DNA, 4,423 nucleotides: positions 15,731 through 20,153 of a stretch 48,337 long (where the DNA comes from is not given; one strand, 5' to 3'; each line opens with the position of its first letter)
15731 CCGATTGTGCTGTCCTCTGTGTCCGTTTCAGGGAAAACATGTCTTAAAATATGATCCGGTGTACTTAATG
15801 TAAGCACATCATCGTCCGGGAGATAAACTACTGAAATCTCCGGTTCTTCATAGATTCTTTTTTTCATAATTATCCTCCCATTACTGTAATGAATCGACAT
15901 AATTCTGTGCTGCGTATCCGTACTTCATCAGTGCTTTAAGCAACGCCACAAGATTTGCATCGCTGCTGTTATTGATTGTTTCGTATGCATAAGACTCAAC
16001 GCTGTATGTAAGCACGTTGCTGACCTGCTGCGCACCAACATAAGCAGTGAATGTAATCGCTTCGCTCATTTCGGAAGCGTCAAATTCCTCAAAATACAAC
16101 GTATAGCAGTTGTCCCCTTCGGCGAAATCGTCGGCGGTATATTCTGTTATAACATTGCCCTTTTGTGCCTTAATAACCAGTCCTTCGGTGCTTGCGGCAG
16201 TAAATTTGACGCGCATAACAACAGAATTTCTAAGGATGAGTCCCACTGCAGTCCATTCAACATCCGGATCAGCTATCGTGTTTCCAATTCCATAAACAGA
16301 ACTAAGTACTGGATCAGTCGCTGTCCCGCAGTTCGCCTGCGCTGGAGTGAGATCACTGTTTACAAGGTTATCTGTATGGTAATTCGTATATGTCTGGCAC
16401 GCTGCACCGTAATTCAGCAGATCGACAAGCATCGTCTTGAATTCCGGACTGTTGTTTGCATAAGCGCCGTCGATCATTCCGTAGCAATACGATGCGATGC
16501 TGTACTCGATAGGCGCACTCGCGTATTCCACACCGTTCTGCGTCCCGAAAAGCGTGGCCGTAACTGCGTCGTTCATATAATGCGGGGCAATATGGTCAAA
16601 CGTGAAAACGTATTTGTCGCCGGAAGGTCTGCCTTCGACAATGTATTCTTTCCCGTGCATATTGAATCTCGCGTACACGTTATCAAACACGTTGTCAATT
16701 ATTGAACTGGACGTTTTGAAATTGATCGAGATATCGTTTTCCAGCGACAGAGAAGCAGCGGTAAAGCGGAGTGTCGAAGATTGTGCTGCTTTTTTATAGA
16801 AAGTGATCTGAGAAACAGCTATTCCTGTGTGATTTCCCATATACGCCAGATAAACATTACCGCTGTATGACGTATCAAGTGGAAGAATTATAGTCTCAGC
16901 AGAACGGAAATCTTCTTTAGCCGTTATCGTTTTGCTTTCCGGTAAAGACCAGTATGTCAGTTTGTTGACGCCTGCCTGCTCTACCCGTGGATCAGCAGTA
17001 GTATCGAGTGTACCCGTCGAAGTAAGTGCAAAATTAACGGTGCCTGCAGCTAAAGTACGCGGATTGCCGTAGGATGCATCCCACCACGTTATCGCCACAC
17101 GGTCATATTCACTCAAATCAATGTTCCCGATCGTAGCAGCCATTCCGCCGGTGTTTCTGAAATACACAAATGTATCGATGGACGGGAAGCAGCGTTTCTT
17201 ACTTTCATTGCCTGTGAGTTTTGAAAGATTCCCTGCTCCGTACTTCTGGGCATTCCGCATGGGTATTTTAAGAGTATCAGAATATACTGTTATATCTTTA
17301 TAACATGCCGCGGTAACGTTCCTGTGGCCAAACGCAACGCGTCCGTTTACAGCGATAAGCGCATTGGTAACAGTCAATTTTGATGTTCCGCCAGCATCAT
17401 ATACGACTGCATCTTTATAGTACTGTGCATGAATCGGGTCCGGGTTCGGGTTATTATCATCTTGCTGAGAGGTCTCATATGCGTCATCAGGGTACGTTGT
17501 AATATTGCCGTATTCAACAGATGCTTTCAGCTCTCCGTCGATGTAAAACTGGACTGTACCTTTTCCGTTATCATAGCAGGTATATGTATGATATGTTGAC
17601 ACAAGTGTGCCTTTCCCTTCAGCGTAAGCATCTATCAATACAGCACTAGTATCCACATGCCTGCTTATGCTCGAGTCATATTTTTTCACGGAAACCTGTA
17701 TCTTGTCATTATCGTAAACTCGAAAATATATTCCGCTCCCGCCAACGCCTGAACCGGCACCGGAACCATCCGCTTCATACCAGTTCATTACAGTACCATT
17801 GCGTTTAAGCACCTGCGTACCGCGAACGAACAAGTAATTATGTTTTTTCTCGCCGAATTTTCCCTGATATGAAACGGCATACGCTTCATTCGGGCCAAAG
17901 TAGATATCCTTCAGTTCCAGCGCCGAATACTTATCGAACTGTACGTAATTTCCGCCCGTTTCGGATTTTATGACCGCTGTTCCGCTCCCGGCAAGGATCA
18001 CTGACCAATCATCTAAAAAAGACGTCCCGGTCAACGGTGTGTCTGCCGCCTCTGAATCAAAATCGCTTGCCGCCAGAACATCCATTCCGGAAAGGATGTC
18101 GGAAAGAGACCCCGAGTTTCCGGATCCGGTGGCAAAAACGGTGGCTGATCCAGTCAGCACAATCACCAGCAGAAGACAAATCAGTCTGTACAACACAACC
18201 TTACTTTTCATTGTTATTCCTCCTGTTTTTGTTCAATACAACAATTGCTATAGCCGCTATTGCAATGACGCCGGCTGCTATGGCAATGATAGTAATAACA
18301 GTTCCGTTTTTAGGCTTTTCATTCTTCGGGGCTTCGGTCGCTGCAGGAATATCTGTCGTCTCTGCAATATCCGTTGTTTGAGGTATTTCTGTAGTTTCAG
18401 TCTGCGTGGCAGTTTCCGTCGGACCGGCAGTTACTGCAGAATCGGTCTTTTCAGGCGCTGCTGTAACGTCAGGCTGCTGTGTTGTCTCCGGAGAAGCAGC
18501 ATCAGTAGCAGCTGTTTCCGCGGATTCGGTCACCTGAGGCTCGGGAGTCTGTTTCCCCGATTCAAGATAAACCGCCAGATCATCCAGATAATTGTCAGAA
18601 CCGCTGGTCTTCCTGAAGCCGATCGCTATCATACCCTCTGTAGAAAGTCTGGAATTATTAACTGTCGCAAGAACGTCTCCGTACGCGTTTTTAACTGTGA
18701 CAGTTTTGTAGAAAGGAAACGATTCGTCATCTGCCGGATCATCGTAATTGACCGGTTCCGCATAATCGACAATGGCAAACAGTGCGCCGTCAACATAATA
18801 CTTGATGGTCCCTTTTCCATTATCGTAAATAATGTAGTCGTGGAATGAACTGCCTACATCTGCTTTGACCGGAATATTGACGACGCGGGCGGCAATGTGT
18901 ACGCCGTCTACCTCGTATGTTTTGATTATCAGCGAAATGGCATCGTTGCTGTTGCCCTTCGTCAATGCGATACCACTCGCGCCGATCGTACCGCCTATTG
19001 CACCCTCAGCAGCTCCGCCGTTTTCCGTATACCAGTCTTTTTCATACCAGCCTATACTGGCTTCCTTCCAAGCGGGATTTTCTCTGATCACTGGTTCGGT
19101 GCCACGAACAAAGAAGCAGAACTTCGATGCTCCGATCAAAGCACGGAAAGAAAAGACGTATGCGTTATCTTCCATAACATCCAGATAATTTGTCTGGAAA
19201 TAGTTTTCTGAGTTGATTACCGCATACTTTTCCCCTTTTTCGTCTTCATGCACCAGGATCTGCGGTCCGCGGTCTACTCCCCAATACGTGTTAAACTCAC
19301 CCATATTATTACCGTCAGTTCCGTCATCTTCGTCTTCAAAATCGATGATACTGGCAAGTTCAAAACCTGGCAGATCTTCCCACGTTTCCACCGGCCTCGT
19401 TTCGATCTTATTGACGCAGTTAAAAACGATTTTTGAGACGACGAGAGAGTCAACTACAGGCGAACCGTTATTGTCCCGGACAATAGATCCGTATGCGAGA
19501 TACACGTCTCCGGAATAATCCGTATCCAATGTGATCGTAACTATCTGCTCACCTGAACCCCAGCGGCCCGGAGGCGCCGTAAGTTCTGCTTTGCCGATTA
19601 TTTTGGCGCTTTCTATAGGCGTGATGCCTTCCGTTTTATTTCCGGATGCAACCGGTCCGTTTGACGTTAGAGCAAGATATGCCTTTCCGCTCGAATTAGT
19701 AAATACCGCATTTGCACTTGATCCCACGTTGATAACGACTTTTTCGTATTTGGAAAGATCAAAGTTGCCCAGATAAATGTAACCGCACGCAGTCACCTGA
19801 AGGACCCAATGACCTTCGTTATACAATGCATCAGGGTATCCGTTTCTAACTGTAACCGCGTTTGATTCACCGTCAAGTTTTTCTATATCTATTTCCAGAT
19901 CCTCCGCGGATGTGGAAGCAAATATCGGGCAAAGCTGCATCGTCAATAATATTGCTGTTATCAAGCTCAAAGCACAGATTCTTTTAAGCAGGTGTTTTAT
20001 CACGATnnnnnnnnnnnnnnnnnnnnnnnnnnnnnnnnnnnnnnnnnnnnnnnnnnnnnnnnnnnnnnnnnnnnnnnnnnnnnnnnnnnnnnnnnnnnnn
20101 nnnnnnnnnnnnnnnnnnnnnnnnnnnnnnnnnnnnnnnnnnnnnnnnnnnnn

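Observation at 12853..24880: Eleven-kb operon combining a Cys-type sulfatase, two GDPD phosphodiesterases, an embedded LysR regulator and three surface LamG-like proteins, with a convergent anSME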

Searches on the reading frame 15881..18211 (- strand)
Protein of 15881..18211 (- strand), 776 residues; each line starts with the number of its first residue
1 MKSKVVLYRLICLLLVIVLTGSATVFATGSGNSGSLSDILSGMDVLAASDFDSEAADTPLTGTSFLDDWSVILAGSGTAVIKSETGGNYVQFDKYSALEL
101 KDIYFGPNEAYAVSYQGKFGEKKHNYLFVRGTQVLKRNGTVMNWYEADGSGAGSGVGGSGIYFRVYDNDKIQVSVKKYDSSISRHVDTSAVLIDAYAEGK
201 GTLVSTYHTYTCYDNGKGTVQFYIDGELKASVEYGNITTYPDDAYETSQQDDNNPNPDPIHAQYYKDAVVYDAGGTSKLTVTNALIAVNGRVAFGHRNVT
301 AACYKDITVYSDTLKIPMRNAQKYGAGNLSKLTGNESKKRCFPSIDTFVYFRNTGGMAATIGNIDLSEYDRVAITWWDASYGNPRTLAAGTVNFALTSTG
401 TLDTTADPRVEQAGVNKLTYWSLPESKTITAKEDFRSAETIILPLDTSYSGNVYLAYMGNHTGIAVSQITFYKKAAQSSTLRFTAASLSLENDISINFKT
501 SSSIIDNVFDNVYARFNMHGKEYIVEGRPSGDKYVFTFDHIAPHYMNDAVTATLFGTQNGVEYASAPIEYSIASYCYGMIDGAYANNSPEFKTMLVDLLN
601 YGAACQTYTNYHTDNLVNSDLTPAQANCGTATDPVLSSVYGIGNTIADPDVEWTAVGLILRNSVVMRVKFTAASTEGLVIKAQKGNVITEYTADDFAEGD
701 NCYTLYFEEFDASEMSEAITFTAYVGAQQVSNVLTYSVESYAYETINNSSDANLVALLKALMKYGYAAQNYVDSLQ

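Call 5: search_protein_families(library=pfam, proteins=[window:15881-18211:-], max_evalue=0.01)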
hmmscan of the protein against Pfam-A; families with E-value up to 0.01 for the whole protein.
window:15881-18211:- (776 aa): 0 families

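Call 8: search_protein_families(library=ncbifam, proteins=[window:15881-18211:-], max_evalue=0.01)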
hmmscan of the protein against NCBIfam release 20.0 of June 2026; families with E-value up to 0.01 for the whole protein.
window:15881-18211:- (776 aa): 0 families

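Call 11: find_encoding_contigs(protein=window:15881-18211:-, flank=10000, max_places=8)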
Protein window:15881-18211:- (776 aa): 3 contigs read that carry it; 3 places shown.
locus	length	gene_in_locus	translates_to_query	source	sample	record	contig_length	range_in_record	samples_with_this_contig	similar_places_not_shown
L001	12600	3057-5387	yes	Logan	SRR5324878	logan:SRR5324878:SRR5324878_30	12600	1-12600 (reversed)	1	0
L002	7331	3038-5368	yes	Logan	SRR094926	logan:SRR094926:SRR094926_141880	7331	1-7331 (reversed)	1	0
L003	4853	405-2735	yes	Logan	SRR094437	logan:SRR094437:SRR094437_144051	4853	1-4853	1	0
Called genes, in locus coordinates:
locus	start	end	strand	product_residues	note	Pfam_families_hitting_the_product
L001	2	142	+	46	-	?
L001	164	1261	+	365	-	PF03009:GDPD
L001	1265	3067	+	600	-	-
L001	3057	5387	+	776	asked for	-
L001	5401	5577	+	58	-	-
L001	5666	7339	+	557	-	-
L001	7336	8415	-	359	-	PF04055:Radical_SAM, PF13353:Fer4_12 (weak), PF13186:SPASM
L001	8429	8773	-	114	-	PF05534:HicB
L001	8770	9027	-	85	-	PF07927:HicA_toxin (weak)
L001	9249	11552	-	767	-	-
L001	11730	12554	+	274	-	PF10609:ParA, PF13614:AAA_31 (faint), PF01656:CbiA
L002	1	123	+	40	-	?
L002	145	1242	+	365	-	PF03009:GDPD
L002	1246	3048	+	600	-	-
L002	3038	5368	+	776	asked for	-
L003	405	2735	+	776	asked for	-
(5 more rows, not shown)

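Call 13: find_homologous_proteins(query=window:15881-18211:-, max_evalue=0.001)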
Query window:15881-18211:- (776 aa): 19 proteins with E <= 0.001 among 8000 candidates.
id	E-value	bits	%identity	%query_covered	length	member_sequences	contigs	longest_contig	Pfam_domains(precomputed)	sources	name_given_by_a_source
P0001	0.0e+0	1522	89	100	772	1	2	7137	-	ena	-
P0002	0.0e+0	1466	86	100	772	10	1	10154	-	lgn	-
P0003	0.0e+0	1384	79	100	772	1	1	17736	-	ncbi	-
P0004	1.6e-211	723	69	59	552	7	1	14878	-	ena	-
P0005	2.4e-205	703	67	59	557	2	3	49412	-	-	-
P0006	1.7e-198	680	63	61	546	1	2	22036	-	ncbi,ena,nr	ncbi:MAG: PT domain-containing protein [Clostridia bacterium]|nr:PT domain-containing protein [Clost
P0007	7.5e-198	678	65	61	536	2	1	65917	-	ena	-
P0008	2.0e-197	676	64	62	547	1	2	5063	-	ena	-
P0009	1.6e-195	670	64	61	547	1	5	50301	-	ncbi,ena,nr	ncbi:MAG: hypothetical protein IKV74_01695 [Clostridia bacterium]|nr:hypothetical protein [Clostridi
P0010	3.4e-194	666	62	61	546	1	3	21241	-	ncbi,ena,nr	ncbi:MAG: hypothetical protein IKU26_01375 [Clostridia bacterium]|nr:hypothetical protein [Clostridi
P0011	7.2e-193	661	63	61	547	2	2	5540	-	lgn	-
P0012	1.1e-191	657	64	61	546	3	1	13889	-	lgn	-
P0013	3.4e-191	656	64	61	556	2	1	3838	-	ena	-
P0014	3.6e-190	652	64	61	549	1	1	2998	-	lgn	-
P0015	4.4e-186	639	62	61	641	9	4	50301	-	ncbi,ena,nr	ncbi:MAG: hypothetical protein IKV74_01700 [Clostridia bacterium]|nr:hypothetical protein [Clostridi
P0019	3.7e-17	80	30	38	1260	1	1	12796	-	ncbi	-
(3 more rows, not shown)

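Call 14: find_encoding_contigs(protein=P0009, flank=10000, max_places=3)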
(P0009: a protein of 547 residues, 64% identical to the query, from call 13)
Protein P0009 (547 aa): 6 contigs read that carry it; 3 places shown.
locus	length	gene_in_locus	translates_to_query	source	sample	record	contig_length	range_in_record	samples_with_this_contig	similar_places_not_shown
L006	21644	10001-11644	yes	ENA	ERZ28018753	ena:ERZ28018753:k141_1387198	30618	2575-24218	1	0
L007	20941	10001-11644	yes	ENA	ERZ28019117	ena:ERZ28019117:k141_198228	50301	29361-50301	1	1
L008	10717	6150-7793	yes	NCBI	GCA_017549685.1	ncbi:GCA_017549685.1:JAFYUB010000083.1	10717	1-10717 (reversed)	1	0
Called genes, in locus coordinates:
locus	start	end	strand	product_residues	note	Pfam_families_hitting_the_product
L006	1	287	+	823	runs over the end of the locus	PF01588:tRNA_bind, PF03483:B3_4, PF03484:B5, PF17759:tRNA_synthFbeta, PF03147:FDX-ACB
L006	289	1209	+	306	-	-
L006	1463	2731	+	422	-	PF03009:GDPD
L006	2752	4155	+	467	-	PF00884:Sulfatase, PF01663:Phosphodiest (weak), PF16347:SGSH_C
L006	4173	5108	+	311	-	PF00126:HTH_1, PF03466:LysR_substrate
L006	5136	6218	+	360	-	PF03009:GDPD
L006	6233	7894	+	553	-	-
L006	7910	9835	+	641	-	-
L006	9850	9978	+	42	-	-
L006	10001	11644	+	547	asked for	-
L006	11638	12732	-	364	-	PF04055:Radical_SAM, PF13186:SPASM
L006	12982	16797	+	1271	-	PF04563:RNA_pol_Rpb2_1, PF04561:RNA_pol_Rpb2_2, PF04565:RNA_pol_Rpb2_3, PF10385:RNA_pol_Rpb2_45, PF00562:RNA_pol_Rpb2_6, PF04560:RNA_pol_Rpb2_7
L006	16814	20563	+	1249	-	PF04997:RNA_pol_Rpb1_1, PF00623:RNA_pol_Rpb1_2, PF04983:RNA_pol_Rpb1_3, PF05000:RNA_pol_Rpb1_4, PF04998:RNA_pol_Rpb1_5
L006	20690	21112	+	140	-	PF00164:Ribosom_S12_S23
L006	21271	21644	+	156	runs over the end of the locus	PF00177:Ribosomal_S7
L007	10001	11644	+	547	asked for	-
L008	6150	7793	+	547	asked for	-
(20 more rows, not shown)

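Call 15: find_encoding_contigs(protein=P0007, flank=10000, max_places=3)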
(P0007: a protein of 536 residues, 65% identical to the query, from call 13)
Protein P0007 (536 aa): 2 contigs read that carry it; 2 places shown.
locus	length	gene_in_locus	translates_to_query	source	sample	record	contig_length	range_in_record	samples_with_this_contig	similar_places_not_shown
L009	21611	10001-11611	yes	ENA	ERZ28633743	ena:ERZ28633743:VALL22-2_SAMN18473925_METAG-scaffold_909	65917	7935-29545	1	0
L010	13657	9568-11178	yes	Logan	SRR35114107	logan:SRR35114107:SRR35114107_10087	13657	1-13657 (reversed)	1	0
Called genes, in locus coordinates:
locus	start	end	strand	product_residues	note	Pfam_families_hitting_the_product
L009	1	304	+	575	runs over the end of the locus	PF00664:ABC_membrane, PF00005:ABC_tran, PF02463:SMC_N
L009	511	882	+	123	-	PF14198:TnpV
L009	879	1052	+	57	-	-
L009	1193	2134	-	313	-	PF11867:T1RH-like_C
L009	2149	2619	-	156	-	PF00872:Transposase_mut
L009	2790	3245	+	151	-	-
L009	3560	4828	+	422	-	PF03009:GDPD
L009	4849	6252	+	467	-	PF00884:Sulfatase, PF01663:Phosphodiest (weak), PF16347:SGSH_C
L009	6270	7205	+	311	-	PF00126:HTH_1, PF03466:LysR_substrate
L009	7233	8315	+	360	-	PF03009:GDPD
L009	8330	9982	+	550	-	-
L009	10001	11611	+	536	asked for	-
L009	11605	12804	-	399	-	PF04055:Radical_SAM, PF13186:SPASM (weak)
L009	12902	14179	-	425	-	PF00589:Phage_integrase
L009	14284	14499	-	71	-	PF12728:HTH_17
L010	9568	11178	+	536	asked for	-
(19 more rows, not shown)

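Call 16: find_encoding_contigs(protein=P0006, flank=10000, max_places=3)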
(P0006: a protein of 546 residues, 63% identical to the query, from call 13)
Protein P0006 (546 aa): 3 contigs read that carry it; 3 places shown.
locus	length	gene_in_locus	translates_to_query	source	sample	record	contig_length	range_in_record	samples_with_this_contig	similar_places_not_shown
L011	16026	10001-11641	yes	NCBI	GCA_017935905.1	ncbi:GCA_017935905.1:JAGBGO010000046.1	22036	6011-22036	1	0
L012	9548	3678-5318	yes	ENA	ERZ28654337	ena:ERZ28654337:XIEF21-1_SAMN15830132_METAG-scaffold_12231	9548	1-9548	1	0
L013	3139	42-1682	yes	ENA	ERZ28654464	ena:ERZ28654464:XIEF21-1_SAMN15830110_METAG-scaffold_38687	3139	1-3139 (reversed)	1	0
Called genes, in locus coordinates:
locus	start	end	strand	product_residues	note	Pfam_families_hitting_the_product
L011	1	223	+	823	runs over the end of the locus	PF01588:tRNA_bind, PF03483:B3_4, PF03484:B5, PF17759:tRNA_synthFbeta, PF03147:FDX-ACB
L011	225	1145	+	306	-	-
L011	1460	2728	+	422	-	PF03009:GDPD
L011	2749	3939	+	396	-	PF00884:Sulfatase, PF01663:Phosphodiest (weak), PF16347:SGSH_C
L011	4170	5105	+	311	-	PF00126:HTH_1, PF03466:LysR_substrate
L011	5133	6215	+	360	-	PF03009:GDPD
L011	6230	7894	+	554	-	-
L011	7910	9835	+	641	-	-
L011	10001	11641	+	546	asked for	-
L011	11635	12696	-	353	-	PF04055:Radical_SAM, PF13186:SPASM (weak)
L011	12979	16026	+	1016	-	PF04563:RNA_pol_Rpb2_1, PF04561:RNA_pol_Rpb2_2, PF04565:RNA_pol_Rpb2_3, PF10385:RNA_pol_Rpb2_45, PF00562:RNA_pol_Rpb2_6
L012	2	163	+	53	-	?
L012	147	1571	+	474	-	-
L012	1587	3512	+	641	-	-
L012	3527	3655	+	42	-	-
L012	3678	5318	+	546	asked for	-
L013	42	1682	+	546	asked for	-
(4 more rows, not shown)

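Call 25: find_encoding_contigs(protein=P0019, flank=10000, max_places=3)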
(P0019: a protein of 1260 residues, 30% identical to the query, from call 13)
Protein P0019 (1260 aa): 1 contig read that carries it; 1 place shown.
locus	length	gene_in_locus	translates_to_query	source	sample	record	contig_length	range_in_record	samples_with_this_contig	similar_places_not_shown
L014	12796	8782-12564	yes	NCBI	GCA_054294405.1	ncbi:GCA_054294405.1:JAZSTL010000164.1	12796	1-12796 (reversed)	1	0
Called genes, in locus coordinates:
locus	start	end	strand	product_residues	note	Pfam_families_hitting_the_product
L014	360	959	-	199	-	PF21176:RecR_HhH, PF02132:RecR_ZnF, PF13662:Toprim_4, PF01751:Toprim, PF21175:RecR_C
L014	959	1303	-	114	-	PF02575:YbaB_DNA_bd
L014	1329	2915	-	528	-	PF05496:RuvB_N (faint), PF13177:DNA_pol3_delta2, PF13604:AAA_30 (faint), PF00004:AAA, PF07728:AAA_5 (weak), PF13401:AAA_22 (weak), PF22608:DNAX_ATPase_lid, PF12169:DNA_pol3_gamma3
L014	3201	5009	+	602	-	PF01268:FTHFS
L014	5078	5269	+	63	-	PF20037:DUF6440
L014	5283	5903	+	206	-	PF04961:FTCD_C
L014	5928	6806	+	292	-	PF00763:THF_DHG_CYH, PF02882:THF_DHG_CYH_C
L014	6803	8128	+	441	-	PF07613:DUF1576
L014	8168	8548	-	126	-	-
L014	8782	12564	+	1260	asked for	-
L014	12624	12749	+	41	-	-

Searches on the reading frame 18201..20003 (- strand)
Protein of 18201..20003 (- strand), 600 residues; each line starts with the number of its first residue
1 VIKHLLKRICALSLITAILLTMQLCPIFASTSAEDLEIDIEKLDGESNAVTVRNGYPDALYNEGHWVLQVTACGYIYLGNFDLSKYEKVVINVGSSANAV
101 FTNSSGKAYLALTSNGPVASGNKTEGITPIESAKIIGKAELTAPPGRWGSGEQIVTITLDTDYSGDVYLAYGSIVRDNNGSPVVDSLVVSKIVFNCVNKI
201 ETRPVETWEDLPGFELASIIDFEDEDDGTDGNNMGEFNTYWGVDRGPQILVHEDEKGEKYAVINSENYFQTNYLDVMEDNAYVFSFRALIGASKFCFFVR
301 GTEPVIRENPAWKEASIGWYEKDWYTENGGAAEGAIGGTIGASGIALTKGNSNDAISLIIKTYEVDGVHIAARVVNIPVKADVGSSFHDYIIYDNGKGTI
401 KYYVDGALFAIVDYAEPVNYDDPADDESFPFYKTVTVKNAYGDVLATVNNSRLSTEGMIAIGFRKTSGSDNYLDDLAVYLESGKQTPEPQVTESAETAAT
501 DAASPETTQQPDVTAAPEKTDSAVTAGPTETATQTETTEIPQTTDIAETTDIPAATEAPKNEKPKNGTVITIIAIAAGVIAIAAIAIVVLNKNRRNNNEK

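Call 5: search_protein_families(library=pfam, proteins=[window:18201-20003:-], max_evalue=0.01)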
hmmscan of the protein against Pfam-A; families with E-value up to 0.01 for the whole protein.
window:18201-20003:- (600 aa): 0 families

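Call 8: search_protein_families(library=ncbifam, proteins=[window:18201-20003:-], max_evalue=0.01)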
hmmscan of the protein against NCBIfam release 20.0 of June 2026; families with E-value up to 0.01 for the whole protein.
window:18201-20003:- (600 aa): 0 families
